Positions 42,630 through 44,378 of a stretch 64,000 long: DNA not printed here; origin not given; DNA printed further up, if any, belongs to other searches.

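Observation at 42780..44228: Radical SAM/SPASM-like enzyme fused to the ApeI-type hotdog subunit: radical chemistry wired into a type II PKS dehydratase module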

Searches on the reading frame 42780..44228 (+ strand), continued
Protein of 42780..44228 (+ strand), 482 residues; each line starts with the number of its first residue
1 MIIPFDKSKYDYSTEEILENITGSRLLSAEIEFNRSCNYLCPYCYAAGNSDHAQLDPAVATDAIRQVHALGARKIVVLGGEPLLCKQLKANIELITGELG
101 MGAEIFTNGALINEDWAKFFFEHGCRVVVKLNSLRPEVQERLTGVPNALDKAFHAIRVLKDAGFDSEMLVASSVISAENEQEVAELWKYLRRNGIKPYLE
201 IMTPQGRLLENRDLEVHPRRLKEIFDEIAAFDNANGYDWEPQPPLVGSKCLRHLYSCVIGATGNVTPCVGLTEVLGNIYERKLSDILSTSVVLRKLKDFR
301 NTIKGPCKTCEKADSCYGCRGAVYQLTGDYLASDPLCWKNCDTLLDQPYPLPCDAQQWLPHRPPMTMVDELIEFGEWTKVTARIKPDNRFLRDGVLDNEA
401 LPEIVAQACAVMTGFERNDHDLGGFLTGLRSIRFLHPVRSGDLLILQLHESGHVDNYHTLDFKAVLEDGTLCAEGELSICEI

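Call 67: find_encoding_contigs(protein=P0147, flank=8000, max_places=1)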
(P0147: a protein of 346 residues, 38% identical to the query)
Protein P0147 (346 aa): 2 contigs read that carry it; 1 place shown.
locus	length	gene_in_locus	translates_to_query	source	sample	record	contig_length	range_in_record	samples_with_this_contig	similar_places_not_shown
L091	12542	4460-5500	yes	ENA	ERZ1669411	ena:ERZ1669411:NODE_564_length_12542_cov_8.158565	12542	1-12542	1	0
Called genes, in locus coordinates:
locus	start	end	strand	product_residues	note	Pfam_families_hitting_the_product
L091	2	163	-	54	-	?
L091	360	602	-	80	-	-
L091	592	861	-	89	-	PF13610:DDE_Tnp_IS240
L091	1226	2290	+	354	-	PF01896:DNA_primase_S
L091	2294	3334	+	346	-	PF01861:BpsA_C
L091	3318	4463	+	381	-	PF13353:Fer4_12 (weak), PF04055:Radical_SAM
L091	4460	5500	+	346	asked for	PF04055:Radical_SAM, PF13186:SPASM (weak)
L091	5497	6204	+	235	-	PF00730:HhH-GPD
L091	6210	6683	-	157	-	-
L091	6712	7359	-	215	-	PF13207:AAA_17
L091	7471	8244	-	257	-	PF05148:Methyltransf_8 (weak), PF01209:Ubie_methyltran, PF13489:Methyltransf_23, PF13847:Methyltransf_31, PF08241:Methyltransf_11, PF08242:Methyltransf_12, PF13649:Methyltransf_25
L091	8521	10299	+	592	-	PF01494:FAD_binding_3 (weak), PF01946:Thi4 (weak), PF00890:FAD_binding_2 (weak), PF01266:DAO (weak), PF01593:Amino_oxidase, PF13450:NAD_binding_8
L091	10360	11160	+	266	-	-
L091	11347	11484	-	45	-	-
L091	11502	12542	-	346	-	?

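Call 80: search_solved_structures(query=A3, max_evalue=0.00001, show_alignments=0)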
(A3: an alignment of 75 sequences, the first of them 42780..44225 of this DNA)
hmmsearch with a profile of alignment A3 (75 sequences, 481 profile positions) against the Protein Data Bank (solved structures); distinct sequences matched with E-value up to 0.00001: 34.
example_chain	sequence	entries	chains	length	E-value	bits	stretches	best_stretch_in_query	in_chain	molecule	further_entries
6c8v_A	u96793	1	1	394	1.2e-18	70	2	30-183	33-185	Coenzyme PQQ synthesis protein E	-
6efn_A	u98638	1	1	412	3.2e-18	68.6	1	25-292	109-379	Sporulation killing factor maturation protein SkfB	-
4m7t_A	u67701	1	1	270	8.9e-14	54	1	17-125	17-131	BtrN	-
5v1q_A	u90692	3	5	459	2.5e-13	52.5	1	19-146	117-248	Radical SAM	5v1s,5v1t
4m7s_A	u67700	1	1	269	3.3e-13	52.1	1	23-125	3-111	BtrN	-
2fb2_A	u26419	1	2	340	1.1e-11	47.2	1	31-195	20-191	Molybdenum cofactor biosynthesis protein A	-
1tv7_A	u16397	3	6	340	1.1e-11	47.1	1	30-195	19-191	Molybdenum cofactor biosynthesis protein A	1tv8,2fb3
6q2p_A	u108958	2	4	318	1.3e-11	46.8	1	18-180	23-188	Radical S-adenosyl methionine domain-containing protein 2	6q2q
5vsl_A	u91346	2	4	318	1.3e-11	46.8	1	18-180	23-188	Radical S-adenosyl methionine domain-containing protein 2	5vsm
9dgw_A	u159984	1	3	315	3.1e-11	45.6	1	25-133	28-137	Radical SAM core domain-containing protein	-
6b4c_A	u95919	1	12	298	4e-11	45.3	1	26-133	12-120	Viperin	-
7n7i_A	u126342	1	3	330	4e-11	45.2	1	25-133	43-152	Viperin-like enzyme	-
9dfw_A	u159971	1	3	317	4.6e-11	45.1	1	25-133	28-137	Radical SAM core domain-containing protein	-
8vpo_A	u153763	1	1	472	1.1e-10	43.8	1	14-176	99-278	Radical SAM core domain-containing protein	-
9dfu_A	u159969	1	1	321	1.9e-10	43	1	25-134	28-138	Radical SAM core domain-containing protein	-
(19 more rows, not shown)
